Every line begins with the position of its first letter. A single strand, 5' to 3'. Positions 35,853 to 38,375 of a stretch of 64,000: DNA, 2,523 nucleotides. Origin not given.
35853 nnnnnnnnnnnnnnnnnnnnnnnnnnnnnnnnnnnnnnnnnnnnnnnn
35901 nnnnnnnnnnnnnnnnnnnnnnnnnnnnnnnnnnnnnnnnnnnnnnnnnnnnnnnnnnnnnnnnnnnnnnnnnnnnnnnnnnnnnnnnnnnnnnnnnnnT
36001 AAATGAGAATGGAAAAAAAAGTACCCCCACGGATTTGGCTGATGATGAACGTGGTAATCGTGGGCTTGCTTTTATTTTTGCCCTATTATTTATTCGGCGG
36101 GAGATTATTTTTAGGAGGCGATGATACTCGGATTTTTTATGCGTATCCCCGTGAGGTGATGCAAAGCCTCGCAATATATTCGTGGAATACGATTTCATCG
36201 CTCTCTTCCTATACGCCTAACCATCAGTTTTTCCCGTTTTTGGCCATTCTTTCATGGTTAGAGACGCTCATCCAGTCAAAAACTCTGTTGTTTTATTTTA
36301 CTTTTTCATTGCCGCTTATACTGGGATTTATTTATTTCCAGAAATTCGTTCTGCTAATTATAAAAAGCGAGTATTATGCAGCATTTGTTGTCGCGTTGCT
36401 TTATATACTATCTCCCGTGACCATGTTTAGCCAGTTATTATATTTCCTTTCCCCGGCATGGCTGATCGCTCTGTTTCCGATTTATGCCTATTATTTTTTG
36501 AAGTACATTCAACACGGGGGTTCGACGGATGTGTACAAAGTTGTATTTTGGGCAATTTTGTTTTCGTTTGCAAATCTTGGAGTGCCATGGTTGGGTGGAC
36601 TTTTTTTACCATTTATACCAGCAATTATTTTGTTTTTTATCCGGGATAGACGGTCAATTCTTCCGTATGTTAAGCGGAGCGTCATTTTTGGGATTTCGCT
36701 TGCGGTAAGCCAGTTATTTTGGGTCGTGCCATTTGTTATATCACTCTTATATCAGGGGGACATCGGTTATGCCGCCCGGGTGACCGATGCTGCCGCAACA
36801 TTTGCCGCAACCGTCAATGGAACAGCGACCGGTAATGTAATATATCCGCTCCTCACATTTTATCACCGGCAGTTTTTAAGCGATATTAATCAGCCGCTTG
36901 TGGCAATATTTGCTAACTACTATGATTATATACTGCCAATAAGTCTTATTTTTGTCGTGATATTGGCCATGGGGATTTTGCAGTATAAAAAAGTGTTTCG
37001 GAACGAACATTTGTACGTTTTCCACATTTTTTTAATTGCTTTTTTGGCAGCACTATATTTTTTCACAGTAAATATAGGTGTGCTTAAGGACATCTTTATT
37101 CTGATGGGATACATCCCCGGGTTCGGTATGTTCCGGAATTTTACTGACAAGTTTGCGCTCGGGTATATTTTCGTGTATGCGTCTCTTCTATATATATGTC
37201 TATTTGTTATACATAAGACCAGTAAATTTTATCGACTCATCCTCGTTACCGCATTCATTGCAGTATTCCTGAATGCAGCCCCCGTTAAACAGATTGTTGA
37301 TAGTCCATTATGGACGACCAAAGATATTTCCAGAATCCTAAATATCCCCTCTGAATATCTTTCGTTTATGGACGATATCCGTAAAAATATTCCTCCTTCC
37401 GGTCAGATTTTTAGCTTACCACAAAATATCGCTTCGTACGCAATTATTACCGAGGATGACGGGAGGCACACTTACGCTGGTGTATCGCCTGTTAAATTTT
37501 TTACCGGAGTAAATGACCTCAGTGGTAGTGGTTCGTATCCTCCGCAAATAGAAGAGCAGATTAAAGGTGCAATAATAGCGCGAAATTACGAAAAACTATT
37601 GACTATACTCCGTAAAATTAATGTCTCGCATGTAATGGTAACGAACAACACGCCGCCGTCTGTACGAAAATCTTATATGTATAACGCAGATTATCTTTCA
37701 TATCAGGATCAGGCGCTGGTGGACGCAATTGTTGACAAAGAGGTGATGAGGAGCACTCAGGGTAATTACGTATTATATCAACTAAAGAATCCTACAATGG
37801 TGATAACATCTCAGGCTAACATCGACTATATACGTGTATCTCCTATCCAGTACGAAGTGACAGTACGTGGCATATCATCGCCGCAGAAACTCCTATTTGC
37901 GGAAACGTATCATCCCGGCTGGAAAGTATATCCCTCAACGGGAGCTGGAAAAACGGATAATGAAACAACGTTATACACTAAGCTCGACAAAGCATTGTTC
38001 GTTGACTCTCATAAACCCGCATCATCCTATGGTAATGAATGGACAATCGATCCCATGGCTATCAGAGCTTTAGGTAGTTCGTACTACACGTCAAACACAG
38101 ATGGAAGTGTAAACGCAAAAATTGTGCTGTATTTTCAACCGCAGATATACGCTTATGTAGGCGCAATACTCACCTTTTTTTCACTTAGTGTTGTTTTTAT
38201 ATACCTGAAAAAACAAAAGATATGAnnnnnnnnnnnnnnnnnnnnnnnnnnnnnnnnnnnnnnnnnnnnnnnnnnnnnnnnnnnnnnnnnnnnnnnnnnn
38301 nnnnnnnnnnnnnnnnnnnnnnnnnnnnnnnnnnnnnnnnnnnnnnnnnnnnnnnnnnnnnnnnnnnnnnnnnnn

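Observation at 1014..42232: Six YfhO-like proteins share a C-terminal Y-x-PGW beta-domain; three form a distinct paralog family with an HD-x3-H / PRW-x6-GYG-x-P N-terminal signature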

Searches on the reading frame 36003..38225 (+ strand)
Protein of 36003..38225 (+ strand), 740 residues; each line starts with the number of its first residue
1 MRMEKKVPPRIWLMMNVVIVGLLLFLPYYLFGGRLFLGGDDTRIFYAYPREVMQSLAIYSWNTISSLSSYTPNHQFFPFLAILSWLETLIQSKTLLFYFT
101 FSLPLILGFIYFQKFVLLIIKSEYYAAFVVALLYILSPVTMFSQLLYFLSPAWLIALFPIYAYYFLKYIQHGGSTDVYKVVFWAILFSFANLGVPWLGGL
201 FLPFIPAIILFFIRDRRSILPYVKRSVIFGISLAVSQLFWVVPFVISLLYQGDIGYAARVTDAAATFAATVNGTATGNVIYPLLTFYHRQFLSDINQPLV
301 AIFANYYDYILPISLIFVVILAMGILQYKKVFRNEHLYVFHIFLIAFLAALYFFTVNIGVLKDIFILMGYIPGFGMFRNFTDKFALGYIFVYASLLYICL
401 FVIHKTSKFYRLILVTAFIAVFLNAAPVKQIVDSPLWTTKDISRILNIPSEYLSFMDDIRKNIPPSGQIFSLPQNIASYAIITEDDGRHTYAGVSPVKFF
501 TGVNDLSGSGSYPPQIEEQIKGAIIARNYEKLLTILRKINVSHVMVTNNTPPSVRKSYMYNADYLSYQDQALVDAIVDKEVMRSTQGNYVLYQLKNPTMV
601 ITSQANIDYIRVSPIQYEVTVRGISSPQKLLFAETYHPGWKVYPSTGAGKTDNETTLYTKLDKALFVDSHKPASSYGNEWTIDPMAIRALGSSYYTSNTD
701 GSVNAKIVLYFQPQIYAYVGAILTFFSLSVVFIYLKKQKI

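Call 4: search_protein_families(library=pfam, proteins=[window:36003-38225:+], max_evalue=0.1)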
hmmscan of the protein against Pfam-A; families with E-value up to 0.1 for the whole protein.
window:36003-38225:+ (740 aa): 1 family
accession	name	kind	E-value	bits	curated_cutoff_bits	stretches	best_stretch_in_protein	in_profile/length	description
PF16552.11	OAM_alpha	-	0.031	14.6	29.7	1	546-597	40-90/115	D-ornithine 4,5-aminomutase alpha-subunit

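Call 5: search_protein_families(library=ncbifam, proteins=[window:36003-38225:+], max_evalue=0.1)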
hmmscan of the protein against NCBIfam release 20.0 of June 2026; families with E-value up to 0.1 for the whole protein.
window:36003-38225:+ (740 aa): 0 families

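Call 13: find_homologous_proteins(query=window:36003-38225:+, max_evalue=0.001)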
Query window:36003-38225:+ (740 aa): 142 proteins with E <= 0.001 among 8000 candidates; the best 120 are listed.
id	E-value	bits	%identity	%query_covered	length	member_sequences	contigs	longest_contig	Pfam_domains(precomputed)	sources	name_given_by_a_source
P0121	0.0e+0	1641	100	100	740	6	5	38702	-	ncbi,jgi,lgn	-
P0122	0.0e+0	1294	77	100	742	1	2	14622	-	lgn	-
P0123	0.0e+0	1265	77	98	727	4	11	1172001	-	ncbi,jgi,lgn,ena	-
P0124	0.0e+0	1134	68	100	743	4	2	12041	-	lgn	-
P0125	5.1e-239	813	51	100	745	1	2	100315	-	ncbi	-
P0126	1.1e-236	806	51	96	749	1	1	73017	-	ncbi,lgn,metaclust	metaclust:status=active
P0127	2.1e-233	795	50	100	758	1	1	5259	-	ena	-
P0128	6.2e-229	780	49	100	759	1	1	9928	-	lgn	-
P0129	1.2e-222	759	47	99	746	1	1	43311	-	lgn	-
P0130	1.6e-222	759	48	99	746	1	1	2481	-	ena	-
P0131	7.4e-219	747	47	99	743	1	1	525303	-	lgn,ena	-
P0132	1.2e-218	746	48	100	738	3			-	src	-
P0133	6.6e-217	740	46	100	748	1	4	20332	-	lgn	-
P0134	2.7e-216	738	47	100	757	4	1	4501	-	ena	-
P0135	7.8e-216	737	46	99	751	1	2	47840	-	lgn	-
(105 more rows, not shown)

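Call 16: find_encoding_contigs(protein=P0121, flank=3000, max_places=3)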
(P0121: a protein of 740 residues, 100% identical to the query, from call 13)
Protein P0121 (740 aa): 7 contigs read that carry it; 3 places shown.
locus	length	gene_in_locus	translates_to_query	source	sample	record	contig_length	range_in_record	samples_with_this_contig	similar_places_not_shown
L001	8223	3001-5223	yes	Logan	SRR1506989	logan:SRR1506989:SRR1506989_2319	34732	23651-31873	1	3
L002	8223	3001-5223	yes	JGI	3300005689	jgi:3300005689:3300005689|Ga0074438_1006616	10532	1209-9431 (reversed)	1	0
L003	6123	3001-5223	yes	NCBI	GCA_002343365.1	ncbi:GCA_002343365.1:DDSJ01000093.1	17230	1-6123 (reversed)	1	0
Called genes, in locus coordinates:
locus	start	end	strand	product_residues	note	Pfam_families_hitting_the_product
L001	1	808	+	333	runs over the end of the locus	PF01073:3Beta_HSD (weak), PF01370:Epimerase, PF16363:GDP_Man_Dehyd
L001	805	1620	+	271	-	PF01370:Epimerase, PF16363:GDP_Man_Dehyd (faint)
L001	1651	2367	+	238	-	PF08241:Methyltransf_11, PF13649:Methyltransf_25 (faint)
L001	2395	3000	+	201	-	PF25087:GMPPB_C (faint), PF00132:Hexapep, PF14602:Hexapep_2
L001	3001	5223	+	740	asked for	-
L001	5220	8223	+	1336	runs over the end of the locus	PF00657:Lipase_GDSL, PF13472:Lipase_GDSL_2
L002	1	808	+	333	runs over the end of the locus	PF01073:3Beta_HSD (weak), PF01370:Epimerase, PF16363:GDP_Man_Dehyd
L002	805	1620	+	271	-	PF01370:Epimerase, PF16363:GDP_Man_Dehyd (faint)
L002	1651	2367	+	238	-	PF08241:Methyltransf_11, PF13649:Methyltransf_25 (faint)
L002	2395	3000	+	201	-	PF25087:GMPPB_C (faint), PF00132:Hexapep, PF14602:Hexapep_2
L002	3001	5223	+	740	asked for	-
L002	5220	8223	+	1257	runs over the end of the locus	-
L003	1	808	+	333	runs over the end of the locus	-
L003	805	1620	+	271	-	PF01370:Epimerase, PF16363:GDP_Man_Dehyd (faint)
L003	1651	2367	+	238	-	PF08241:Methyltransf_11, PF13649:Methyltransf_25 (faint)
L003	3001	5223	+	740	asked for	-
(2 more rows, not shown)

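Call 45: predict_structure(alignment_id=A3)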
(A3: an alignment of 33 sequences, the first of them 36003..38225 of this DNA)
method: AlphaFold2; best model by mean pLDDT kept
length: 740 residues; sequences in the alignment: 33
mean_pLDDT: 81.3   pTM: 0.84
mean pLDDT of the five models: 81.3, 81.0, 79.2, 78.7, 77.5
residues with pLDDT >= 90: 221; 70-90: 387; 50-70: 108; < 50: 24
segments of 3 or more residues with pLDDT < 50: 60-69, 253-255, 648-655
pLDDT, mean of each block of 10 residues (from residue 1): 63 93 92 66 78 67 41 76 91 88 95 92 90 94 82 90 91 89 84 70 84 80 88 89 73 52 67 65 78 73 87 92 94 85 90 63 72 65 81 96 94 95 91 70 71 89 77 83 78 77 77 77 93 85 89 81 89 93 92 84 84 79 91 77 69 50 81 77 89 85 88 82 93 83
secondary structure, 60 per line:
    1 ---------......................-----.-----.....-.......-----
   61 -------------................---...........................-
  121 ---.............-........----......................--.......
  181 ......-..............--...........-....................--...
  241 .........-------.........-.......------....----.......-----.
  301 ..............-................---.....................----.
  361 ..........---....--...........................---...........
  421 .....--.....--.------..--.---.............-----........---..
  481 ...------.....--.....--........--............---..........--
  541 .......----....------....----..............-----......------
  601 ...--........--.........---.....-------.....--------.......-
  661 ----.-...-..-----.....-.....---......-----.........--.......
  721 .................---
elements in order (helices of 4 or more, strands of 3 or more residues): H10-31 H43-47 H49-55 H74-89 H93-119 H124-136 H138-145 H150-171 H174-186 H188-201 H204-214 H216-235 H238-249 H257-265 H267-273 H280-283 H288-294 H300-314 H316-331 H335-355 H360-370 H374-377 H380-406 H410-425 H428-432 H450-462 E468-475 E479-483 E490-494 H497-501 E504-508 H514-525 H529-538 E541-547 H552-555 H562-565 H570-576 E577-583 E589-594 E601-603 E606-613 E616-624 E628-632 E640-644 H653-659 E678-682 H684-688 E695-697 E703-711 H714-737
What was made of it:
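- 36003..38225 (+): Member 'E' of a GT-C family with no Pfam or NCBIfam model (740 aa). Invariant GGDD at aa 38-41 after TM1 (bases 36114-36125). TM core aa 10-432; alpha/beta domain aa 450-595; beta-sandwich aa 601-711 with YHPGW at bases 37908-37922; TM anchor aa 714-737. AF2 model with pLDDT 81, pTM 0.84 (call 45).
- In the 36003 model, strand 628-632, motif 636-640, strand 640-644 (call 45).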

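Call 48: fold_search(model_id=the predicted structure, library=pdb)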
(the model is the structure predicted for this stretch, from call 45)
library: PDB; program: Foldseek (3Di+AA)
matches with E <= 10: 336; with E <= 0.001: 14
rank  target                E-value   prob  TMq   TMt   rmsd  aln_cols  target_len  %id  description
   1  6w98_A                8.9e-06  1.00  0.42  0.25  11.7       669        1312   12  Single-Particle Cryo-EM Structure of Arabinofuranosyltransferase AftD from Mycobacteria (released 2020-05-13)
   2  8age_A                1.1e-05  1.00  0.41  0.46  13.0       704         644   12  Structure of yeast oligosaccharylransferase complex with acceptor peptide bound (released 2022-12-07)
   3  8b6l_I                1.2e-05  1.00  0.40  0.43  13.9       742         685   12  Subtomogram average of the human Sec61-TRAP-OSTA-translocon (released 2022-12-07)
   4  6ezn_F                1.2e-05  1.00  0.38  0.42  14.5       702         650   13  Cryo-EM structure of the yeast oligosaccharyltransferase (OST) complex (released 2018-01-17)
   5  6wby                  2.5e-05  1.00  0.46  0.29  20.3       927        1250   10  Single-Particle Cryo-EM Structure of Arabinofuranosyltransferase AftD from Mycobacteria, Mutant R1389S Class 2 (released 2020-05-13)
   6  8agb_A                4.3e-05  1.00  0.42  0.47  12.4       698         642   12  Structure of yeast oligosaccharylransferase complex with lipid-linked oligosaccharide bound (released 2022-12-07)
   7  8agc_A                4.4e-05  1.00  0.38  0.40  18.0       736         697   12  Structure of yeast oligosaccharylransferase complex with lipid-linked oligosaccharide and non-acceptor peptide bound (released 2022-12-07)
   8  7oci_F                5.0e-05  1.00  0.41  0.46  12.0       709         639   11  Cryo-EM structure of yeast Ost6p containing oligosaccharyltransferase complex (released 2022-02-16)
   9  7zli_A                6.2e-05  1.00  0.38  0.41  11.4       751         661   11  Cryo-EM structure of C-mannosyltransferase CeDPY19, in complex with Dol25-P-Man and bound to CMT2-Fab and anti-Fab nan (released 2023-01-11)
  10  8pn9_A                1.3e-04  1.00  0.41  0.46  11.1       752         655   10  Structure of human oligosaccharyltransferase OST-A complex bound to NGI-1 (released 2024-05-08)
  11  6wbx                  1.5e-04  1.00  0.40  0.25  22.5       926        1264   11  Single-Particle Cryo-EM Structure of Arabinofuranosyltransferase AftD from Mycobacteria, Mutant R1389S Class 1 (released 2020-05-13)
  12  5ogl_A                3.7e-04  1.00  0.40  0.42  21.1       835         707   11  Structure of bacterial oligosaccharyltransferase PglB in complex with an acceptor peptide and an lipid-linked oligosac (released 2017-10-25)
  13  6gxc_A                8.2e-04  1.00  0.38  0.39  23.6       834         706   11  Bacterial oligosaccharyltransferase PglB in complex with an inhibitory peptide and a reactive lipid-linked oligosaccha (released 2018-11-14)
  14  9s6t_A                9.0e-04  1.00  0.35  0.48  10.1       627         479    9  Ternary cryo-EM structure of chicken ALG12 with Dol25-PP-GlcNAc2Man7, Dol25-P-Man, and Fab (released 2026-03-18)
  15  5ezm                  1.1e-03  1.00  0.33  0.43  12.4       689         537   10  Crystal Structure of ArnT from Cupriavidus metallidurans in the apo state (released 2016-02-17)
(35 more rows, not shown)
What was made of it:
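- Closest known: Oligosaccharyltransferases STT3 / PglB / AglB. Same: The alpha/beta domain of ORF 36003 resembles the C-terminal globular domain of AglB-S2 (PDB 3VU0; probability 0.99, TM 0.52, but E 0.1; call 48).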
